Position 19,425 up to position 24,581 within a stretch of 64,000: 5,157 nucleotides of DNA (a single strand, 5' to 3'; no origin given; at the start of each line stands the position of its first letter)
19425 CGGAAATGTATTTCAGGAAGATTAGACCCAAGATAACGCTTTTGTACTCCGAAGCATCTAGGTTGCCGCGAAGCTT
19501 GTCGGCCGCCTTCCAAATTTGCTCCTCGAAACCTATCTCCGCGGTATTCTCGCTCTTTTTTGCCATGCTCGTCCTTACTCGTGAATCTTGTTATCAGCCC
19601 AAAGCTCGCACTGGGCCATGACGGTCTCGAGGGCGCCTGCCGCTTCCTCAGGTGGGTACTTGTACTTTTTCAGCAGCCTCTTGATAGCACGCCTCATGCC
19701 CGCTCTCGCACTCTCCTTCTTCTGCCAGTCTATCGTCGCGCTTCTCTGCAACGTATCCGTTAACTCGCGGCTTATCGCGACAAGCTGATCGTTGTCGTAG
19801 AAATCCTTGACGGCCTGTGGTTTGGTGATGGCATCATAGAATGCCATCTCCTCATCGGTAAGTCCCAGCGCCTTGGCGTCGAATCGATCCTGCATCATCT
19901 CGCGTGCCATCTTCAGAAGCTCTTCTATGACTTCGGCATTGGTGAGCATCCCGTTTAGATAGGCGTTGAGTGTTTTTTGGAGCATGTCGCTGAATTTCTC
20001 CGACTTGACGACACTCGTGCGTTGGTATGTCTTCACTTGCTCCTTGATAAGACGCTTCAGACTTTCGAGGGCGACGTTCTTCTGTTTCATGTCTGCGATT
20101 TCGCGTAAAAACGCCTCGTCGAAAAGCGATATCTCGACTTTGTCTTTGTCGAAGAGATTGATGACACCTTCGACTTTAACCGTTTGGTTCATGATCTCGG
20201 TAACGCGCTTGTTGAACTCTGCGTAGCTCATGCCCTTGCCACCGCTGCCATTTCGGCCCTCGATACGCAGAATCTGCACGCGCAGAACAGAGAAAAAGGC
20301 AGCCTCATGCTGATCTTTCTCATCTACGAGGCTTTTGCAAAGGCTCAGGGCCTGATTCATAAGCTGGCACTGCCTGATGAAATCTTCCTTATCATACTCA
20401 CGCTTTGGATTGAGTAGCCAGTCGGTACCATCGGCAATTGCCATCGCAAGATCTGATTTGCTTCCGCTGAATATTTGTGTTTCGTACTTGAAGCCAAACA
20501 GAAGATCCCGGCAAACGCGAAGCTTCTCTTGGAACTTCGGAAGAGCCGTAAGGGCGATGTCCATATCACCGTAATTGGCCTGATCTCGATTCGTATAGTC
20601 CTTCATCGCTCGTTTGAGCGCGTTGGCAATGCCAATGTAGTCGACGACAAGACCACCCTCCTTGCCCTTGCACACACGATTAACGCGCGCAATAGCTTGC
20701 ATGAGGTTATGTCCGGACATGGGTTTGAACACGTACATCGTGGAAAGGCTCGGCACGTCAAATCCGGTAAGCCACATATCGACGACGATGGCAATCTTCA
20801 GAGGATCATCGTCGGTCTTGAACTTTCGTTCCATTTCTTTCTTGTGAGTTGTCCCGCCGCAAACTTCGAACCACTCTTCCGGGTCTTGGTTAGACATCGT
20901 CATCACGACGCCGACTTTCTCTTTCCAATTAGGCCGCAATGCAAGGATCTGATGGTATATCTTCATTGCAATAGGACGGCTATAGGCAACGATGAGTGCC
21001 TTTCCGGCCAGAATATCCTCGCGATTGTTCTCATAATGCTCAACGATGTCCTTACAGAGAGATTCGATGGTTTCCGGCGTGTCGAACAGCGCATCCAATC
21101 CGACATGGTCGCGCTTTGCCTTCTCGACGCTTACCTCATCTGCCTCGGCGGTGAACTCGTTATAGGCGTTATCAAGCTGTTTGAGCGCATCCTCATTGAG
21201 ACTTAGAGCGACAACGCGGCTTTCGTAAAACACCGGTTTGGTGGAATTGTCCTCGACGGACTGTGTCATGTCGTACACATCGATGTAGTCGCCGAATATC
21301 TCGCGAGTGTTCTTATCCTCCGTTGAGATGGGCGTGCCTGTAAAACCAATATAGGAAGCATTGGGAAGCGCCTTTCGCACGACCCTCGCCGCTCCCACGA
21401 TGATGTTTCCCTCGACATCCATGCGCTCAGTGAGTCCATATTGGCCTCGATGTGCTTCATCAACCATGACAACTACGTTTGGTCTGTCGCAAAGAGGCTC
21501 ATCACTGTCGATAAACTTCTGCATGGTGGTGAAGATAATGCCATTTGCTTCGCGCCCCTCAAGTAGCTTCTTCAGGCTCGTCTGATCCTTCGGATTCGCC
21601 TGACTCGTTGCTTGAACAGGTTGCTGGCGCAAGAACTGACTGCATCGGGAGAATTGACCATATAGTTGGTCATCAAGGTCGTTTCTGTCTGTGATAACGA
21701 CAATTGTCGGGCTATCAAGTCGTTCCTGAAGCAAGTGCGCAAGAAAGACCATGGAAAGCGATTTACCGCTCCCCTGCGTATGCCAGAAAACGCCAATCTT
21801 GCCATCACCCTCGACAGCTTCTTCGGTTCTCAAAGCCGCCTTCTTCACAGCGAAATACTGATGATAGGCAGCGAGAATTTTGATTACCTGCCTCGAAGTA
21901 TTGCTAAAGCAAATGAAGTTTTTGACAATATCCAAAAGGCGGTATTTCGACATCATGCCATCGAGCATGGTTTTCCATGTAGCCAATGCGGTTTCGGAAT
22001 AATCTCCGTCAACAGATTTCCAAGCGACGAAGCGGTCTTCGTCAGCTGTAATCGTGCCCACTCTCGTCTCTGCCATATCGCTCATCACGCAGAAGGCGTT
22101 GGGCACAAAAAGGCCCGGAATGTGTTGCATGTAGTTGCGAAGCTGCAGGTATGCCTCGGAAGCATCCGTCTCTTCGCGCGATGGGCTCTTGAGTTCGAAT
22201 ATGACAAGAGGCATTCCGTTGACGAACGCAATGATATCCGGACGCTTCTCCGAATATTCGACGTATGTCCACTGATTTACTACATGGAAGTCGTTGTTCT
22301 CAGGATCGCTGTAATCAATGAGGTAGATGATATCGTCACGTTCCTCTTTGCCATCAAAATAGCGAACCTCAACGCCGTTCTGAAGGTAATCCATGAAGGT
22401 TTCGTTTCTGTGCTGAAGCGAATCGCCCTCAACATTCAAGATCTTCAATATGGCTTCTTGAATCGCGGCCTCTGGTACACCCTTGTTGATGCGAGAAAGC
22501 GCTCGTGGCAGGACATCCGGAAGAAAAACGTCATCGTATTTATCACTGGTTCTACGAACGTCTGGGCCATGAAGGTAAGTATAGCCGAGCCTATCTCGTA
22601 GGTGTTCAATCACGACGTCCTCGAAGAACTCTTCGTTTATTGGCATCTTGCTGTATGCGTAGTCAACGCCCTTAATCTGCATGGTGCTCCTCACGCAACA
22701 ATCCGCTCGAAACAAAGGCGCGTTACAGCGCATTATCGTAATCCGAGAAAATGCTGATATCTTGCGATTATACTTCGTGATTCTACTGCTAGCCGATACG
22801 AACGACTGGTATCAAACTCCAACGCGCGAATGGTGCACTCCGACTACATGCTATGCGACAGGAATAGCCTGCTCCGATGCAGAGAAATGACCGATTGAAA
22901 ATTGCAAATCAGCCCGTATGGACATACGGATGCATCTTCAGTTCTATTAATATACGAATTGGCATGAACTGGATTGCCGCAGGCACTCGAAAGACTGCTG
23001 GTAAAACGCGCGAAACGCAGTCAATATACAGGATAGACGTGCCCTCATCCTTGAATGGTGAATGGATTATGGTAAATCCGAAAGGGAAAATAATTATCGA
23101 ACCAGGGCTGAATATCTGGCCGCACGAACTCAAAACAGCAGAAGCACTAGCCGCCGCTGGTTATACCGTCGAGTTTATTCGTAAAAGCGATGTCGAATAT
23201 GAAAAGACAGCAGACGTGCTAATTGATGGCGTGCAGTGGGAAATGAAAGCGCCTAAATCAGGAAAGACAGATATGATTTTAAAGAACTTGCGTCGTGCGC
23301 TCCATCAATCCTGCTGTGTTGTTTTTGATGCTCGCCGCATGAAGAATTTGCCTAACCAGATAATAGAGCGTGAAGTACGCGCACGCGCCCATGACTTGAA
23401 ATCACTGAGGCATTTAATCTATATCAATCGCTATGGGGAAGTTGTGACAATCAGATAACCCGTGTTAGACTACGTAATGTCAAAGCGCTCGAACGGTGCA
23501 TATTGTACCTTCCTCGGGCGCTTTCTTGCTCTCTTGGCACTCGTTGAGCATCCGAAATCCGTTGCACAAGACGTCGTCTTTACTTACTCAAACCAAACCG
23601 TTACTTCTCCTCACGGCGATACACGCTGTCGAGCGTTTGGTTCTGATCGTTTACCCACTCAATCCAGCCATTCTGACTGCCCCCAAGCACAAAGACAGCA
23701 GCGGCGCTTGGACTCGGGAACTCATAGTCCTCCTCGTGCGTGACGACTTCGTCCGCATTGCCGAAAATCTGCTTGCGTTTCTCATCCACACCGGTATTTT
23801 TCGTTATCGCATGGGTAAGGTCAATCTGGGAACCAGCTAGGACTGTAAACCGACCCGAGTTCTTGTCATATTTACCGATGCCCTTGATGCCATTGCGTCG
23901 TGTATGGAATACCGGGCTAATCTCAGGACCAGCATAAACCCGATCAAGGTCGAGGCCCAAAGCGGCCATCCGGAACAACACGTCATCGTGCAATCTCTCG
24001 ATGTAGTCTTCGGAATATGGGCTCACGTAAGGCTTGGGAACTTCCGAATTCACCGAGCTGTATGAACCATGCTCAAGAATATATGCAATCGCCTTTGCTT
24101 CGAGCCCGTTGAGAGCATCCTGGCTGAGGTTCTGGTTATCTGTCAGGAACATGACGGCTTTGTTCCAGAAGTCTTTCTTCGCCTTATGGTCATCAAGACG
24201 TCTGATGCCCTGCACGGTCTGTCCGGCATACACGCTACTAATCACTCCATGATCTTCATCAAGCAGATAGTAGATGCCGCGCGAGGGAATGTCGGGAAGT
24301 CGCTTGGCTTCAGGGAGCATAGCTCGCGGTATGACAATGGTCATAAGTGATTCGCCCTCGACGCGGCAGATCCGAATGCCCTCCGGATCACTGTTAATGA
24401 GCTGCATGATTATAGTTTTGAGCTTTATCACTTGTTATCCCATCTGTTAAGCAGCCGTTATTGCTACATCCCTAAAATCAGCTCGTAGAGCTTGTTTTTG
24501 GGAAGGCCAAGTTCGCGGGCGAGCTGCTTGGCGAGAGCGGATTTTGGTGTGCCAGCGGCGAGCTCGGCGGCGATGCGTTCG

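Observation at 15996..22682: Type I R-M locus whose cognate hsdS is truncated by an IS256-family element and abutted by an inverted silent half-hsdS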

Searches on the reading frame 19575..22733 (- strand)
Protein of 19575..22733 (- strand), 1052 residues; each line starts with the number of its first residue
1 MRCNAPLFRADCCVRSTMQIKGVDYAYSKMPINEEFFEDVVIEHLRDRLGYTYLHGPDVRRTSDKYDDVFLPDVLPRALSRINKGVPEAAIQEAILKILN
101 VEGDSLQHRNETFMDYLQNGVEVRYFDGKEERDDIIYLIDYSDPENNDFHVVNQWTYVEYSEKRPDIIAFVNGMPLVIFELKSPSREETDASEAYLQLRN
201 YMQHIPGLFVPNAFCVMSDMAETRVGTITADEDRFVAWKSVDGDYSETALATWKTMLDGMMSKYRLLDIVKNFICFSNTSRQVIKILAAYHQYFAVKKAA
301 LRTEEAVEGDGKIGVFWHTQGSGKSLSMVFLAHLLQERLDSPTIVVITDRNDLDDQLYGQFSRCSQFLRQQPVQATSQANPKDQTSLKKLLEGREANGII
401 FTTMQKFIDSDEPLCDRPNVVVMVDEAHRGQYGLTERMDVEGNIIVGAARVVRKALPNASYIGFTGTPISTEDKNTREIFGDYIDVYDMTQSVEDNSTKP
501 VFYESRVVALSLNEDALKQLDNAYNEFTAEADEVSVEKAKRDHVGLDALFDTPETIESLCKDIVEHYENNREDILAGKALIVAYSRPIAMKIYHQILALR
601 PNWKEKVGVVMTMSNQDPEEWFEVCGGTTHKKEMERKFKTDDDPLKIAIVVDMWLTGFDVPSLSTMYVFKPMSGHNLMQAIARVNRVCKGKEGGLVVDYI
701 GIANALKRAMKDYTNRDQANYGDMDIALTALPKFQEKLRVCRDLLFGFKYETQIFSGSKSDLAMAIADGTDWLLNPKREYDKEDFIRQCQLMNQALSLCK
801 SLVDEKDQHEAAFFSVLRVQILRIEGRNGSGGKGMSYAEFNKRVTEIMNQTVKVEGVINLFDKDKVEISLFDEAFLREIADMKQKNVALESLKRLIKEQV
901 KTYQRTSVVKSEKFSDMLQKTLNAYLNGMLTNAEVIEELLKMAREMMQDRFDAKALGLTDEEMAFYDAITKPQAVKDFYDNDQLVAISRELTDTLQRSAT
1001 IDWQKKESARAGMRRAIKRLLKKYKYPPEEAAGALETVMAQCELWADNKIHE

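Call 3: search_protein_families(library=pfam, proteins=[window:19575-22733:-], max_evalue=0.01)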
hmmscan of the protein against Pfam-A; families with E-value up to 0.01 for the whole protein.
window:19575-22733:- (1052 aa): 6 families
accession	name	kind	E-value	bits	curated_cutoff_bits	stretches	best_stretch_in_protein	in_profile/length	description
PF11867.13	T1RH-like_C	-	2.4e-83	280.7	26.8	1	729-1047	13-328/329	Type I restriction enzyme HindI endonuclease subunit-like, C-terminal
PF18766.7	SWI2_SNF2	-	1.3e-71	241.2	26.7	1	291-533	1-217/221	SWI2/SNF2 ATPase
PF04313.20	HSDR_N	-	6.8e-41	140.8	25.1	1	33-233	3-197/198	Type I restriction enzyme R protein N terminus (HSDR_N)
PF22679.2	T1R_D3-like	-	4.7e-20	73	27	1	615-699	70-156/158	Type I restriction enzyme subunit R domain 3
PF04851.21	ResIII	-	8.8e-20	71.7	22.5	1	298-469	10-163/164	Type III restriction enzyme, res subunit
PF00270.35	DEAD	-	2.2e-06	27.9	26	1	321-433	24-132/167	DEAD/DEAH box helicase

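Call 47: search_protein_families(library=ncbifam, proteins=[window:19575-22682:-], max_evalue=0.001)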
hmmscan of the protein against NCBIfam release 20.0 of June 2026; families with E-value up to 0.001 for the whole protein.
window:19575-22682:- (1035 aa): 3 families
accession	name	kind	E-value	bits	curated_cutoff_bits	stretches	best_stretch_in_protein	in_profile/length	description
TIGR00348.1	hsdR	subfamily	4e-167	557.7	284.55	1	19-700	3-672/674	HsdR family type I site-specific deoxyribonuclease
NF046051.1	restrict_EcoAI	equivalog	6.4e-06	24.8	550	1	271-497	158-357/768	EcoAI/FtnUII family type I restriction enzme subunit R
NF053632.1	heli_RadD_YejH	equivalog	0.00012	20.6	720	1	612-686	282-358/573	DNA repair helicase RadD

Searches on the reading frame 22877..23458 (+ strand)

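Call 3: search_protein_families(library=pfam, proteins=[window:22877-23458:+], max_evalue=0.01)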
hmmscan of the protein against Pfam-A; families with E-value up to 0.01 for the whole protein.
window:22877-23458:+ (193 aa): 1 family
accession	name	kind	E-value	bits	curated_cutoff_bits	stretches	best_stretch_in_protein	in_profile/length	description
PF18451.7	CdiA_C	-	4.9e-12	46.3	26.6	1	110-189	1-81/81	Contact-dependent growth inhibition CdiA C-terminal domain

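Call 47: search_protein_families(library=ncbifam, proteins=[window:22877-23458:+], max_evalue=0.001)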
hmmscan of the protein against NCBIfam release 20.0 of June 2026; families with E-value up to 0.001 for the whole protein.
window:22877-23458:+ (193 aa): 0 families

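Call 51: search_protein_families(library=padloc, proteins=[window:22877-23458:+], max_evalue=0.001)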
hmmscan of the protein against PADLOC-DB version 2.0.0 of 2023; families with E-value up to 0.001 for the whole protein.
window:22877-23458:+ (193 aa): 0 families

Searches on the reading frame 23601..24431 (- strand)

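Call 3: search_protein_families(library=pfam, proteins=[window:23601-24431:-], max_evalue=0.01)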
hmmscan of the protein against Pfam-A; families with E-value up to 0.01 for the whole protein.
window:23601-24431:- (276 aa): 1 family
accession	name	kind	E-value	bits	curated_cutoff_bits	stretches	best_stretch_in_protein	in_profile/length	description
PF14267.11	DUF4357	-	1e-15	57.9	38.4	1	225-267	12-54/54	Domain of unknown function (DUF4357)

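Call 47: search_protein_families(library=ncbifam, proteins=[window:23601-24431:-], max_evalue=0.001)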
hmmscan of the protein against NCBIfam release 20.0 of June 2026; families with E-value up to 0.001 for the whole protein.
window:23601-24431:- (276 aa): 0 families

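Call 51: search_protein_families(library=padloc, proteins=[window:23601-24431:-], max_evalue=0.001)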
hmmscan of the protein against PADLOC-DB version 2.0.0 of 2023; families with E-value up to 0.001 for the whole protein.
window:23601-24431:- (276 aa): 6 families
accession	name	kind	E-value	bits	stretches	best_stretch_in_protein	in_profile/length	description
PDLC04925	PDC-S14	-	4.3e-53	178.2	1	1-273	13-296/301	-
PDLC04923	PDC-S14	-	3.4e-40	136.1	1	3-273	23-312/320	-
PDLC04924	PDC-S14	-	5.8e-30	102.9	1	18-261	17-271/280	-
PDLC04922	PDC-S14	-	8.4e-24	82.4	2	9-160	8-155/305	-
PDLC04921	PDC-S14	-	5.6e-14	50.1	1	11-264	11-258/280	-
PDLC05040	PDC-S57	-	3.4e-11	41.4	1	189-273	146-226/229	-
